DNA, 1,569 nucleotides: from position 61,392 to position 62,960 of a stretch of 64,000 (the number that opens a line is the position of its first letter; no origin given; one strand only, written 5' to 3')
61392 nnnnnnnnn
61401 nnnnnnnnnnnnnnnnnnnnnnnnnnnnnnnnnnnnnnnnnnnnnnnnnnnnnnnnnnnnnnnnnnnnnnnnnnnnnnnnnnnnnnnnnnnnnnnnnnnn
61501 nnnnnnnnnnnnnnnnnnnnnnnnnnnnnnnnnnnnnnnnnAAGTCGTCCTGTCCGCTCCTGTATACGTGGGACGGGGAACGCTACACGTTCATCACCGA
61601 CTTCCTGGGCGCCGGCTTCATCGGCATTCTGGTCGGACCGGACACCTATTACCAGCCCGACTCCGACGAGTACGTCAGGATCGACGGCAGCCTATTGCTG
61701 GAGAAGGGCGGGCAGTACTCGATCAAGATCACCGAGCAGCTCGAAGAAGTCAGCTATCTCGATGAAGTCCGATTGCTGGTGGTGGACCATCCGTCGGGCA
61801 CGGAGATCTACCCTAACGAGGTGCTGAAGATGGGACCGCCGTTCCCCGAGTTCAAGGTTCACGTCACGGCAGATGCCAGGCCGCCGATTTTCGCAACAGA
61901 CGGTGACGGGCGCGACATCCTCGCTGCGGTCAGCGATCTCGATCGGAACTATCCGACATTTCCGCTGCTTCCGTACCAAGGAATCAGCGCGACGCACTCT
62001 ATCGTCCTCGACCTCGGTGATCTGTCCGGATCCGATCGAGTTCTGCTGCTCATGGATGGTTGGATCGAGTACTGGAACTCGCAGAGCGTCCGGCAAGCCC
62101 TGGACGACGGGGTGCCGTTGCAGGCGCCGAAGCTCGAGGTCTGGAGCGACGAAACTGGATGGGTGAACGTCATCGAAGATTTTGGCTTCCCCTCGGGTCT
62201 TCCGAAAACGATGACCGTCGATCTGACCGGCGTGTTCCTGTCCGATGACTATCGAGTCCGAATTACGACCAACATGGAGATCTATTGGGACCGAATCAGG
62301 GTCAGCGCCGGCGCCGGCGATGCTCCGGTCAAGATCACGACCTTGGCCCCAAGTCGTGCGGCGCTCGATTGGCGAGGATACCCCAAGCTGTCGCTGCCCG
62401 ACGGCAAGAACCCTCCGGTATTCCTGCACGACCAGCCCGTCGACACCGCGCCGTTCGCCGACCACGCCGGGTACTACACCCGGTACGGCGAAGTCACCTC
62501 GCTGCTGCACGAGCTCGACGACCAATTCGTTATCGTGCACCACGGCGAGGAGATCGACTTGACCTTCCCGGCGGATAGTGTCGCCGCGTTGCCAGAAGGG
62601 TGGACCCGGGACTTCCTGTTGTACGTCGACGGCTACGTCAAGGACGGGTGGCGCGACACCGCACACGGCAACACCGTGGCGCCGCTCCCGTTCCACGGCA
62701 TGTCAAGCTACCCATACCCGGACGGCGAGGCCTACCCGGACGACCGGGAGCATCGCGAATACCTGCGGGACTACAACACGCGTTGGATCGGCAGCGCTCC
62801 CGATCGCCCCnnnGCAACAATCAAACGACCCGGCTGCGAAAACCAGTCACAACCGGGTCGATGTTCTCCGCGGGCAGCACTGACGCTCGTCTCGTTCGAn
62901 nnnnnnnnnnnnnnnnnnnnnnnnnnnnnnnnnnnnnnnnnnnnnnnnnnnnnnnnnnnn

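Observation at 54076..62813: Uncharacterised four-gene exported module: TM-domain/pentaheme cytochrome fusion, beta-propeller lipoprotein and two CRTAC1 (FG-GAP + ASPIC/UnbV) proteins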

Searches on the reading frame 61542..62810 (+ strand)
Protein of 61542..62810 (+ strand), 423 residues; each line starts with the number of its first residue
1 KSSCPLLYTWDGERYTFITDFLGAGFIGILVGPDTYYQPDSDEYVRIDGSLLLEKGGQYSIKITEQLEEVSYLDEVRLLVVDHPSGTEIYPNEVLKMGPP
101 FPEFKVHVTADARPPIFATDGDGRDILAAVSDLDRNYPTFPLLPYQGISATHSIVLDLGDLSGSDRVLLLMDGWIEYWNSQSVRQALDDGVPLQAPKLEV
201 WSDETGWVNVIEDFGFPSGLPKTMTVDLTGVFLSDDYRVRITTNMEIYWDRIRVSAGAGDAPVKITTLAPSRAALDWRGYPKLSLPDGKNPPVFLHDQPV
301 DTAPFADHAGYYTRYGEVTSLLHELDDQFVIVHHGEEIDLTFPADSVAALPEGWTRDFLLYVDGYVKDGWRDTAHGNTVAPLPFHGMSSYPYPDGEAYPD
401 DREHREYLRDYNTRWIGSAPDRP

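Call 42: search_protein_families(library=pfam, proteins=[window:61542-62810:+], max_evalue=10)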
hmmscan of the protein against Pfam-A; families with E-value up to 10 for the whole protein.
seq(423 aa): 0 families

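Call 59: predict_structure(alignment_id=A2)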
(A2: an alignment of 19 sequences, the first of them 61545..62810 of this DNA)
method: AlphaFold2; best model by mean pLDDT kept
length: 422 residues; sequences in the alignment: 19
mean_pLDDT: 91.1   pTM: 0.90
mean pLDDT of the five models: 91.1, 87.7, 86.7, 85.6, 82.9
residues with pLDDT >= 90: 303; 70-90: 105; 50-70: 8; < 50: 6
segments of 3 or more residues with pLDDT < 50: 418-422
pLDDT, mean of each block of 10 residues (from residue 1): 86 95 87 83 95 96 88 98 94 86 89 95 96 91 92 96 92 86 90 93 95 89 93 96 95 83 96 94 86 88 78 98 97 95 94 97 91 90 91 93 97 75 32
secondary structure, 60 per line:
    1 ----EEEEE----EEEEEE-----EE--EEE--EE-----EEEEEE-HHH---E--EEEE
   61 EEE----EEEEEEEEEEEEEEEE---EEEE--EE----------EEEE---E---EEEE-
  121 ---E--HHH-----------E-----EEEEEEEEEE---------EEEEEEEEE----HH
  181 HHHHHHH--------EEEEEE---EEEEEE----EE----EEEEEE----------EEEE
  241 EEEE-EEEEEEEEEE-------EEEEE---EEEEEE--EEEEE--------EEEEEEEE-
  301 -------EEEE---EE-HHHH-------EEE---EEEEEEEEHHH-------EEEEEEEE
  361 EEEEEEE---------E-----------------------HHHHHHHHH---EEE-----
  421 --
elements in order: E5-9 E14-19 E29-31 E41-46 E57-63 E68-83 E87-90 E105-108 E116-119 E147-156 E166-174 H179-187 E196-201 E205-210 E221-226 E237-244 E246-255 E263-267 E271-276 E279-283 E292-299 E308-311 H318-321 E329-331 E335-342 E353-367 H401-409 E413-415

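Call 63: fold_search(model_id=the predicted structure, library=pdb)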
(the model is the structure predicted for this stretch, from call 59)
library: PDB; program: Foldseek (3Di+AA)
matches with E <= 10: 1193; with E <= 0.001: 0
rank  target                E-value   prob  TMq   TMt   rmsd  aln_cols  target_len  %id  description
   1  5j7u_E                2.6e-03  0.08  0.10  0.07  33.7       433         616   12  Faustovirus major capsid protein (released 2016-05-18)
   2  6ku9_A                6.4e-03  0.05  0.08  0.07  29.7       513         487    7  Structure of the African swine fever virus major capsid protein p72 (released 2019-09-25)
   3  7vrp_B                7.9e-03  0.08  0.11  0.11  23.7       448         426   10  Structure of infectious bursal disease virus Gx strain (released 2022-03-30)
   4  8hgh_A                9.3e-03  0.41  0.19  0.07  22.1       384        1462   10  Structure of 2:2 PAPP-A.STC2 complex (released 2023-01-11)
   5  2duq_A                9.3e-03  0.07  0.08  0.12  18.4       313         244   10  Crystal structure of VIP36 exoplasmic/lumenal domain, Ca2+/Man-bound form (released 2007-07-24)
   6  8udz_B                1.0e-02  0.44  0.17  0.22  20.1       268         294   10  The Structure of LTBP-49247 Fab Bound to TGFbeta1 Small Latent Complex (released 2024-07-17)
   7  7aeb_G                1.2e-02  0.08  0.13  0.07  29.1       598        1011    8  Cryo-EM structure of an extracellular contractile injection system in marine bacterium Algoriphagus machipongonensis,  (released 2022-02-16)
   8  8tar_L                1.4e-02  0.95  0.18  0.37   8.2       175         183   10  APC/C-CDH1-UBE2C-Ubiquitin-CyclinB-NTD (released 2023-09-27)
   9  1sg3_B                1.4e-02  0.69  0.19  0.24  16.3       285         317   12  Structure of allantoicase (released 2004-03-02)
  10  2duo_A                1.5e-02  0.05  0.07  0.11  19.5       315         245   10  Crystal structure of VIP36 exoplasmic/lumenal domain, Ca2+-bound form (released 2007-07-24)
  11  2vme_A                1.6e-02  0.23  0.13  0.20  21.2       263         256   11  Structure of the wild-type discoidin II from Dictyostelium discoideum (released 2008-07-01)
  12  2w94_A                2.0e-02  0.33  0.14  0.22  22.6       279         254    8  Native structure of the Discoidin I from Dictyostelium discoideum at 1.8 angstrom resolution (released 2010-03-31)
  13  2dur_B                2.0e-02  0.06  0.08  0.12  18.6       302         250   10  Crystal structure of VIP36 exoplasmic/lumenal domain, Ca2+/Man2-bound form (released 2007-07-24)
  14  9gaw_L                2.5e-02  0.94  0.17  0.35   6.8       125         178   14  High-resolution structure of the Anaphase-promoting complex/cyclosome (APC/C) bound to co-activator Cdh1 (released 2024-08-14)
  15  2wn2_B                2.5e-02  0.41  0.16  0.25  23.8       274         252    7  Structure of the discoidin I from Dictyostelium discoideum in complex with galactose beta 1-3 galNAc at 1.8 A resoluti (released 2010-05-26)
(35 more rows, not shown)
